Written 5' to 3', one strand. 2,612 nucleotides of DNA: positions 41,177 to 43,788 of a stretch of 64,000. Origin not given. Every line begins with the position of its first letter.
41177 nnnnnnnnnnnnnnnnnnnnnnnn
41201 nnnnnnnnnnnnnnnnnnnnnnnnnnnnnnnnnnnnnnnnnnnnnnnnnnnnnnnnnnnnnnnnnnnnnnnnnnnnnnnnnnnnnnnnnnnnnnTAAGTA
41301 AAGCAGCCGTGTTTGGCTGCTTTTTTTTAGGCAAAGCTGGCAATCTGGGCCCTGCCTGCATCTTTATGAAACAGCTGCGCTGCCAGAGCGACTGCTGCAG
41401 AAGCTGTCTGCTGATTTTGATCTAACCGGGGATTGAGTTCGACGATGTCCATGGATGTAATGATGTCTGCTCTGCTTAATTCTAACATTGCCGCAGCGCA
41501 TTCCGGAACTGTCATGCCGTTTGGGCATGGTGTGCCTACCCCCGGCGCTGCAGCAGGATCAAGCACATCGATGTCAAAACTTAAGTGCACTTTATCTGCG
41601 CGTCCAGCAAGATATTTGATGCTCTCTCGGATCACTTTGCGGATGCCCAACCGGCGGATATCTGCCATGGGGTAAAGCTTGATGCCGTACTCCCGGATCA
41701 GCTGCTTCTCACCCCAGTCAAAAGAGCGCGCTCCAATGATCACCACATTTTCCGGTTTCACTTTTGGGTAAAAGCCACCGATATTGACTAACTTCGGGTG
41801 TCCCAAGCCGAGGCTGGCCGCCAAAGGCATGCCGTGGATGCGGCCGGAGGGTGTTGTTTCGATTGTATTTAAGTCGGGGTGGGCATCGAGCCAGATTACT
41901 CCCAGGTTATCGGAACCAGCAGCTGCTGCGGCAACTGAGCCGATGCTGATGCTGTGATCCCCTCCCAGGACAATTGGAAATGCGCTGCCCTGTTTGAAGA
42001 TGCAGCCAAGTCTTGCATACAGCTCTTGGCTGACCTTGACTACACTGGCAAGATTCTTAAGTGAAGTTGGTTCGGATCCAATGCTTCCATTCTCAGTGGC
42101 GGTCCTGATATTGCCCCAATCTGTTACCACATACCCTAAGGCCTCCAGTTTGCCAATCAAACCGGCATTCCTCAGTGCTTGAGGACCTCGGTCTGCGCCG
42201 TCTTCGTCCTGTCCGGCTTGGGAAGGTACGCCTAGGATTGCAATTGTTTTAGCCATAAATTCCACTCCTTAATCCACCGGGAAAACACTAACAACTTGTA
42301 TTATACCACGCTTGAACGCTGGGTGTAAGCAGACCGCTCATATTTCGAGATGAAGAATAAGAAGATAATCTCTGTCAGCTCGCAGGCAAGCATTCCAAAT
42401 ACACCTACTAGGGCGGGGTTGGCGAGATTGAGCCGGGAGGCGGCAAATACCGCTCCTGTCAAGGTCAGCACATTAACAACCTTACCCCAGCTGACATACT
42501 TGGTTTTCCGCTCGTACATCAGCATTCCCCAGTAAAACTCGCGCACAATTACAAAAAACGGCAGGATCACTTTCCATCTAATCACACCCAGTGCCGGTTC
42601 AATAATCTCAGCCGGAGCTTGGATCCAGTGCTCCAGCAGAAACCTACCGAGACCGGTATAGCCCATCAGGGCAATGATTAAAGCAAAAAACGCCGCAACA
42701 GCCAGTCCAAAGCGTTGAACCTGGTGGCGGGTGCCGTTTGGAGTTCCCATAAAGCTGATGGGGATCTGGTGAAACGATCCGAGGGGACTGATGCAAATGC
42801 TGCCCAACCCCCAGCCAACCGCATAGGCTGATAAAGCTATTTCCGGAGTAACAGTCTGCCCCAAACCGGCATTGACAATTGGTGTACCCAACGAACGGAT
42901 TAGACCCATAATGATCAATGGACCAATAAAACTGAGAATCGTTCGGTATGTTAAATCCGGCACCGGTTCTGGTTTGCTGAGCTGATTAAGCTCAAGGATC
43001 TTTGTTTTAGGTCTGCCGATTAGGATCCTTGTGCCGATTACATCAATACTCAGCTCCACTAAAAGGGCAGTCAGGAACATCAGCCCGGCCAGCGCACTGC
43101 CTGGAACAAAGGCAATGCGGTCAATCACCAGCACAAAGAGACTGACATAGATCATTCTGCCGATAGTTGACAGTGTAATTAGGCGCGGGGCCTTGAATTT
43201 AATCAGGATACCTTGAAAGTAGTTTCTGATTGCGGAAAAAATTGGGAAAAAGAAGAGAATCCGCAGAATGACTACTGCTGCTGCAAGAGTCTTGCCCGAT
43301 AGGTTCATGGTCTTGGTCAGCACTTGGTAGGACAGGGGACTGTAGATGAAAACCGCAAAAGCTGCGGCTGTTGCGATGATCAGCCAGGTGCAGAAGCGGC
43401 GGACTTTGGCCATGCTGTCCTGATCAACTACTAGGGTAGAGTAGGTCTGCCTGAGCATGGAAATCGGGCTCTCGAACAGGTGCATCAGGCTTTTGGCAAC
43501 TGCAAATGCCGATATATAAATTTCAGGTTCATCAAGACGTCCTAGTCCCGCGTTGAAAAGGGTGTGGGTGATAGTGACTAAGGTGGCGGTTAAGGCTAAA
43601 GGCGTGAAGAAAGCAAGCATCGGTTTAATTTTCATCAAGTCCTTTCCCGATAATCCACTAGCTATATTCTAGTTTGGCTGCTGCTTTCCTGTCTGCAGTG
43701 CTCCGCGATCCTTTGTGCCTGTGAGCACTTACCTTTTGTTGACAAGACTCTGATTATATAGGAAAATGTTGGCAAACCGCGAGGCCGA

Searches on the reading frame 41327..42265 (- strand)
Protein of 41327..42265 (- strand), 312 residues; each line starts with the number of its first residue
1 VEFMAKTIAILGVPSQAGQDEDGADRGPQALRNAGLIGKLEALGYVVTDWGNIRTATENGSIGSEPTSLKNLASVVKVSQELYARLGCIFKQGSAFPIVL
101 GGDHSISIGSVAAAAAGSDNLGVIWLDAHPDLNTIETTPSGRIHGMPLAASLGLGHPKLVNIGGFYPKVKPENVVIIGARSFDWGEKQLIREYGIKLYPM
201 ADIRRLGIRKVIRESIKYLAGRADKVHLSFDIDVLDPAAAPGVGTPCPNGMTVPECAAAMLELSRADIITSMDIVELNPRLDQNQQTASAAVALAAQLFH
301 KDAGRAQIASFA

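Call 95: search_protein_families(library=pfam, proteins=[window:41327-42265:-], max_evalue=0.001)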
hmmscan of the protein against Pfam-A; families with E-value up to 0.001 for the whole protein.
window:41327-42265:- (312 aa): 1 family
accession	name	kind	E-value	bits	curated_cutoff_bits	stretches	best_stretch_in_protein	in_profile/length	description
PF00491.26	Arginase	-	1.1e-71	242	22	1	7-298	2-277/280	Arginase family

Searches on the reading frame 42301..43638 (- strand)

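Call 95: search_protein_families(library=pfam, proteins=[window:42301-43638:-], max_evalue=0.001)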
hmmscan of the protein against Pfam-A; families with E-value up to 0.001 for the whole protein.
window:42301-43638:- (445 aa): 1 family
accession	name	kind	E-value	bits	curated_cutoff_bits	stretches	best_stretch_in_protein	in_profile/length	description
PF07260.16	ANKH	-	5.7e-12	46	22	1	5-256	11-259/344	Progressive ankylosis protein (ANKH)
